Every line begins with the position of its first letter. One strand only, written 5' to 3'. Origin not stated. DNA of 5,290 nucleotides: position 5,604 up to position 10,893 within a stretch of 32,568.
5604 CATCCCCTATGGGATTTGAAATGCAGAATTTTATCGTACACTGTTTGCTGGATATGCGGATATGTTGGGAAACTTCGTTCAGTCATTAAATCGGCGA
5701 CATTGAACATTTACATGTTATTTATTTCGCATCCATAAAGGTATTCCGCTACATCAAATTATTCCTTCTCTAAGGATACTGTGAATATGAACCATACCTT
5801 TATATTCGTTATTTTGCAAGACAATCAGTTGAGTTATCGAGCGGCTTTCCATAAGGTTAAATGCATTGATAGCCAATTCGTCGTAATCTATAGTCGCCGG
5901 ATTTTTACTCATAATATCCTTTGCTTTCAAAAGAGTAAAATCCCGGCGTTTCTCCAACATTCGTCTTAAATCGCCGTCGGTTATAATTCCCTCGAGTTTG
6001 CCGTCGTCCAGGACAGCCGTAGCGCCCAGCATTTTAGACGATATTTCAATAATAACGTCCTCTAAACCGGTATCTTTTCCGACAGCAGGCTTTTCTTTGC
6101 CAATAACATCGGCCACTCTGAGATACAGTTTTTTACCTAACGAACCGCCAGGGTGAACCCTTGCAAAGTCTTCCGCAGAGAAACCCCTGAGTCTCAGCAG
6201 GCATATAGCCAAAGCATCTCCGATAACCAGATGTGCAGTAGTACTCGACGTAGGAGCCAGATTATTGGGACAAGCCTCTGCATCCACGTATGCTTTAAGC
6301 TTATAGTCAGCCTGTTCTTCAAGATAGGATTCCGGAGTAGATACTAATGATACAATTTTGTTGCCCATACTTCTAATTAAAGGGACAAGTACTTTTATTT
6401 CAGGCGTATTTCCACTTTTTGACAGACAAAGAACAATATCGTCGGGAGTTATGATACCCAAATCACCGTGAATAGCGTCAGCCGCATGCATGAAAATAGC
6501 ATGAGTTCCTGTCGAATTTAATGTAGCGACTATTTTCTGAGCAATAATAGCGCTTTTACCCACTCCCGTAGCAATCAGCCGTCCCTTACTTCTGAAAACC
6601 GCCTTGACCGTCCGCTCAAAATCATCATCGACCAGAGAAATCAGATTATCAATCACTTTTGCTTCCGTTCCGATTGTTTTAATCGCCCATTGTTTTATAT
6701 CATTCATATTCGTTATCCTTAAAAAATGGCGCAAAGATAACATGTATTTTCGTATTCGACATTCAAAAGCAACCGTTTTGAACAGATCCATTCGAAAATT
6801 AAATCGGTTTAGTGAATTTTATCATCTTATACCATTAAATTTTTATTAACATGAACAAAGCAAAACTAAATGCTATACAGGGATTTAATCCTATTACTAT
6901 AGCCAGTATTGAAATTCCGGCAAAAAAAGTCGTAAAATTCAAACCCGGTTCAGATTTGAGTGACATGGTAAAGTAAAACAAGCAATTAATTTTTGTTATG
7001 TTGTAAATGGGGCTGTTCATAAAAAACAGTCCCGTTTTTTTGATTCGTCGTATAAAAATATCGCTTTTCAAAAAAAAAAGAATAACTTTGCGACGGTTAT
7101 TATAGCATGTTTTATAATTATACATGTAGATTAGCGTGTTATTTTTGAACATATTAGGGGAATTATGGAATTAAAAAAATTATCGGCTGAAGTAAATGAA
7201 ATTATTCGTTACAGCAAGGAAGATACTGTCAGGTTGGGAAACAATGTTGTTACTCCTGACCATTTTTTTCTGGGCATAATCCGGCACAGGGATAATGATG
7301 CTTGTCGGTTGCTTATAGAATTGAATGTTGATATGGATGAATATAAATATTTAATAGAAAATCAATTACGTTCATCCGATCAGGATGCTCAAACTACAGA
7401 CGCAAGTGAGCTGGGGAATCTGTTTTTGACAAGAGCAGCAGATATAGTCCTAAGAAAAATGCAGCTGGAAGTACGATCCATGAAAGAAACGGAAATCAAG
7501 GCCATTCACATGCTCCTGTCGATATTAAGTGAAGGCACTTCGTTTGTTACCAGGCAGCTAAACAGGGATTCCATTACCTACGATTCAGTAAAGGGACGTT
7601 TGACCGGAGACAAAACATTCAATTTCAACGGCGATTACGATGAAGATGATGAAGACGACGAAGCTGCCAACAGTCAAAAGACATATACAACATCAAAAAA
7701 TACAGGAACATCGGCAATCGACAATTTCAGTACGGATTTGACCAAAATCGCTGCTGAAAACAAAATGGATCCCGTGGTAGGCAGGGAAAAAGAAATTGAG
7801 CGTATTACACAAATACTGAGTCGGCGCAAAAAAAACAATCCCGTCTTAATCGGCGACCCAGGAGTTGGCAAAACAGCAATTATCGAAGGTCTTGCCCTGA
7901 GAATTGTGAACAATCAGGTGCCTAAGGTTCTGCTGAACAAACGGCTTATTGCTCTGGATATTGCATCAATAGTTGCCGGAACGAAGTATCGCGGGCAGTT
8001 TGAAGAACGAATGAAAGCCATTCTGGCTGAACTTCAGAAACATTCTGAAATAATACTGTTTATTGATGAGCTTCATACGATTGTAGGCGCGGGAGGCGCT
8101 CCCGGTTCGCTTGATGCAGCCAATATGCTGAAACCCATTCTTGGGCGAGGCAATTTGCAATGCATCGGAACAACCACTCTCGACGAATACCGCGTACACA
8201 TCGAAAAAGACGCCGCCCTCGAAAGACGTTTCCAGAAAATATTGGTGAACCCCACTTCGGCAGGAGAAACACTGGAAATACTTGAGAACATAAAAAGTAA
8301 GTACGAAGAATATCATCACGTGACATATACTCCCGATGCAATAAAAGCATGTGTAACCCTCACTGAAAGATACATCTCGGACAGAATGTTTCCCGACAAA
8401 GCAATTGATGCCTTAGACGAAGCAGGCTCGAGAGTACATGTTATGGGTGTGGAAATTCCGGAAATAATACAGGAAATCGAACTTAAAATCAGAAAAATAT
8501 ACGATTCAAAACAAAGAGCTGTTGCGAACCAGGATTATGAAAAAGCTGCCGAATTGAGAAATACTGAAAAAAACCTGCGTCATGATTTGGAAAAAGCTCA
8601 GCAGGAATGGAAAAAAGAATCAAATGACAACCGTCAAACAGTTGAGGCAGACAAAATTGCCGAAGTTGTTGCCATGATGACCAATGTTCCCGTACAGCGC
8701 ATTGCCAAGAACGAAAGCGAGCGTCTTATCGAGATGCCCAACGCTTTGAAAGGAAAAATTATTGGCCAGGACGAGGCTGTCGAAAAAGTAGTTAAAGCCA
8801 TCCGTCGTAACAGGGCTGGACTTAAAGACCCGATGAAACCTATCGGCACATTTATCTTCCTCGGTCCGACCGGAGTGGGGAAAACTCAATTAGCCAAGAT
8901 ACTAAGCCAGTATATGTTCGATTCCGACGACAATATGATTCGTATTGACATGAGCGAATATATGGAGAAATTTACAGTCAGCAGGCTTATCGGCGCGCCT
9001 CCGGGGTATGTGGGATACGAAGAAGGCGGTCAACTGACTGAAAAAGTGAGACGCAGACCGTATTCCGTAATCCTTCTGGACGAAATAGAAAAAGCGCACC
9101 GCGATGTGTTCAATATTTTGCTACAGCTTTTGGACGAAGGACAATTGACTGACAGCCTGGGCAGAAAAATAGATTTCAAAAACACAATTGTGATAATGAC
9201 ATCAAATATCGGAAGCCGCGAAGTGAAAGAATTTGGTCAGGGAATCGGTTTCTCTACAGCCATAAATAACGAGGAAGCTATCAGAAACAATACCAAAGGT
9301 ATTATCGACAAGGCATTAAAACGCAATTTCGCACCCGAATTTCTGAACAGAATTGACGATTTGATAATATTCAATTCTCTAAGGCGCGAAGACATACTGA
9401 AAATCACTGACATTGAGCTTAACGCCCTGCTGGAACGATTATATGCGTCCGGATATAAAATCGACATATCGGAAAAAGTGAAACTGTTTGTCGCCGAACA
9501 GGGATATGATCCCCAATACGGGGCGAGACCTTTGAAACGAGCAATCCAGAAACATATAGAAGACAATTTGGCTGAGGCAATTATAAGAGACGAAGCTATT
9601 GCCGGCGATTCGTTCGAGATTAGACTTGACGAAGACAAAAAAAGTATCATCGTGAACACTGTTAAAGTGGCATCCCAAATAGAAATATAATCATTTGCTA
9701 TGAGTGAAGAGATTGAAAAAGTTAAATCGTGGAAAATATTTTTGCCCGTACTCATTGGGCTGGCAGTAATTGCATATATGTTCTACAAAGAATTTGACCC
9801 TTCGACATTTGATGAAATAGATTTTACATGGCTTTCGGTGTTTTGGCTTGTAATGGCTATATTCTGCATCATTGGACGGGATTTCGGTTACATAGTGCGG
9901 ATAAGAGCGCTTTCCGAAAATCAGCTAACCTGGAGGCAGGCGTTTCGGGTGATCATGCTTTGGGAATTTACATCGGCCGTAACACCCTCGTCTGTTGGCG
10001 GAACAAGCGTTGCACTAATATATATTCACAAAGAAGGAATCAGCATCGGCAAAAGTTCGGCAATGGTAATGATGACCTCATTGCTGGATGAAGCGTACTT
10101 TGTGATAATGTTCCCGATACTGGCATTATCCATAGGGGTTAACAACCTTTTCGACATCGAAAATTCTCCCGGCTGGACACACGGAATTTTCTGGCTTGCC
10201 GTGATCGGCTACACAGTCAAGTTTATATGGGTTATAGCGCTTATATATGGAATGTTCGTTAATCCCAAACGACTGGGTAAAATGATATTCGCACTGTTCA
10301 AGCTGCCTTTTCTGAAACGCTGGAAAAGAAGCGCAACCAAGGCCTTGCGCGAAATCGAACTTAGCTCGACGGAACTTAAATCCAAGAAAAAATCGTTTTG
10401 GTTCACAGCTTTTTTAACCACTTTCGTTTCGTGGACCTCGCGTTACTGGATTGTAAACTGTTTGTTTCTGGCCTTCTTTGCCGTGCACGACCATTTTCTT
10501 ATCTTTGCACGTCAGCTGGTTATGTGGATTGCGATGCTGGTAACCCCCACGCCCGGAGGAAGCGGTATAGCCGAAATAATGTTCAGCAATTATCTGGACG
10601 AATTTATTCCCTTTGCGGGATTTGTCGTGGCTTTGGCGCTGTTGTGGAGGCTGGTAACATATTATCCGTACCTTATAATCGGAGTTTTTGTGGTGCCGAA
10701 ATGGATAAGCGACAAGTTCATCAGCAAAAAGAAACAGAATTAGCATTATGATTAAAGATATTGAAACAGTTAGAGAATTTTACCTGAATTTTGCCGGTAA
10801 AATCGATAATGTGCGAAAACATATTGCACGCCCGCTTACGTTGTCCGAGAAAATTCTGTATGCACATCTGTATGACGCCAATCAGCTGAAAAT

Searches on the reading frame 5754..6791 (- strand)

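Call 28: search_protein_families(library=pfam, proteins=[window:5754-6791:-], max_evalue=0.001)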
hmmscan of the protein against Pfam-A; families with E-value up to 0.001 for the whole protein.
window:5754-6791:- (345 aa): 2 families
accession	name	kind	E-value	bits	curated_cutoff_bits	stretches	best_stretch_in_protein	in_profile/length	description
PF01380.27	SIS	-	2.4e-21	76.3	25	1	67-196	3-130/131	SIS domain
PF00571.33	CBS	-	1.5e-16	60.9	24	2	290-342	1-54/57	CBS domain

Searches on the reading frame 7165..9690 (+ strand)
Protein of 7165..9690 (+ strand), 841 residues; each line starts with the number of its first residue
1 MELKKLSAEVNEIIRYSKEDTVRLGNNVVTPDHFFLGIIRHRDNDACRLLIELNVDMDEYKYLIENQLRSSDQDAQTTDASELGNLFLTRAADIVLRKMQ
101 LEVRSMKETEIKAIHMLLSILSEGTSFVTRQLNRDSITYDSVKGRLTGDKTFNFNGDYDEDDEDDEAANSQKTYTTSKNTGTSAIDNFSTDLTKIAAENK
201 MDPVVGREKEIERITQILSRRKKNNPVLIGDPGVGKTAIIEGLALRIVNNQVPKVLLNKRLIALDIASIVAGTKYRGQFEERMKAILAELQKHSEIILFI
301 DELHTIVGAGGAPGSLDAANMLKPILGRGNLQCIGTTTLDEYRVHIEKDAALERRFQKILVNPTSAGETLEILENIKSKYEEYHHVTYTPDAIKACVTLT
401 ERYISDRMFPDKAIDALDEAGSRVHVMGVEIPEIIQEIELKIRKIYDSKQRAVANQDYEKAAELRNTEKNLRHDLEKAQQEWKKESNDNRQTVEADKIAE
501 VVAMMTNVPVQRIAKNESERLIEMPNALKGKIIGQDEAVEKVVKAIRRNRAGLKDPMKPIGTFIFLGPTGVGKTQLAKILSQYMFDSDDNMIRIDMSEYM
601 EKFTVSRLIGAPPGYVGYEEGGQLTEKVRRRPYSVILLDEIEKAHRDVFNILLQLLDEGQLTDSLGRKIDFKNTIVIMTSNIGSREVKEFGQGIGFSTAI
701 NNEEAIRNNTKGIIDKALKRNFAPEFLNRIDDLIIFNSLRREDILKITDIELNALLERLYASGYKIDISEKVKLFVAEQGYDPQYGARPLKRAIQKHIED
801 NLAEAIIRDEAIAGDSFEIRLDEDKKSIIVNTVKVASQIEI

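Call 28: search_protein_families(library=pfam, proteins=[window:7165-9690:+], max_evalue=0.001)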
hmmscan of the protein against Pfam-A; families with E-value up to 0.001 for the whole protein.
window:7165-9690:+ (841 aa): 23 families
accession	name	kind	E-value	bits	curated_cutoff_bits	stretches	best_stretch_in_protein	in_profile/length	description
PF07724.20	AAA_2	-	1.1e-69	234.1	27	1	558-732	1-165/166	AAA domain (Cdc48 subfamily)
PF17871.7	AAA_lid_9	-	2e-29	102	22.8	1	367-467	3-103/104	AAA lid domain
PF00004.35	AAA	-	4.6e-24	85.8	21.2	2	227-359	2-126/131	ATPase family associated with various cellular activities (AAA)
PF10431.15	ClpB_D2-small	-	1.2e-23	83.4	21.9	1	739-817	1-79/81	C-terminal, D2-small domain, of ClpB protein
PF07728.20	AAA_5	-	2.1e-20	73.6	22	1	563-689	2-130/139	AAA domain (dynein-related subfamily)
PF13191.12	AAA_16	-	8.5e-12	46.3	32.6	1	204-250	2-51/167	AAA ATPase domain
PF00158.32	Sigma54_activat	-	2.3e-11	44.1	20.2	1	533-675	2-135/168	Sigma-54 interaction domain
PF13401.12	AAA_22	-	1.2e-10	42.2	27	1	222-331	4-116/130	AAA domain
PF20720.3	nSTAND3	-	1.4e-08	35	27.2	0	212-251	8-45/155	Novel STAND NTPase 3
PF02861.25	Clp_N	-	1.5e-08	35.1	20.7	1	23-66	7-50/53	Clp amino terminal domain, pathogenicity island component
PF02151.25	UVR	-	1.2e-07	31.7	21.5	1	441-472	3-34/36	UvrB/uvrC motif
PF05621.17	TniB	-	3.5e-07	30.3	22.4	1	210-361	22-184/189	Bacterial TniB protein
PF12775.13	AAA_7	-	1.3e-06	28.5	25.8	0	221-304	31-110/181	P-loop containing dynein motor region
PF13173.12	AAA_14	-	9.4e-06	26.1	27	0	564-659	6-88/129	AAA domain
PF06414.18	Zeta_toxin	-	2e-05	24.6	22.3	0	566-602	22-57/199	Zeta toxin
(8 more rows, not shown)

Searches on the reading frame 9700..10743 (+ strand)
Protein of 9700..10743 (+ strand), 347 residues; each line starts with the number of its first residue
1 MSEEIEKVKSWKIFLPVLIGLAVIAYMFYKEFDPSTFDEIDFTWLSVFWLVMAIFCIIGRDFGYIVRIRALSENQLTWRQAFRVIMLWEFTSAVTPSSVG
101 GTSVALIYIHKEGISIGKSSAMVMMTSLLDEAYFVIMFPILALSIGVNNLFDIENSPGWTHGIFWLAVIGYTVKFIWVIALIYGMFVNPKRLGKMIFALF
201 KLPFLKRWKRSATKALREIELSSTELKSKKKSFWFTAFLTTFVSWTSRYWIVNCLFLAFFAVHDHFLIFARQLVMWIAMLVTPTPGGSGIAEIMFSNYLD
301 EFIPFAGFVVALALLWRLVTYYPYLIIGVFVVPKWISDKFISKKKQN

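Call 9: search_protein_families(library=pfam, proteins=[window:9700-10743:+], max_evalue=0.001)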
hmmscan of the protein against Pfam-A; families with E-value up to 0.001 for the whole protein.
window:9700-10743:+ (347 aa): 1 family
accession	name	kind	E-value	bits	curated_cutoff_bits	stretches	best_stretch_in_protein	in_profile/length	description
PF03706.18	LPG_synthase_TM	-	4.3e-29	102.4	33.4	1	14-328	2-302/302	Lysylphosphatidylglycerol synthase TM region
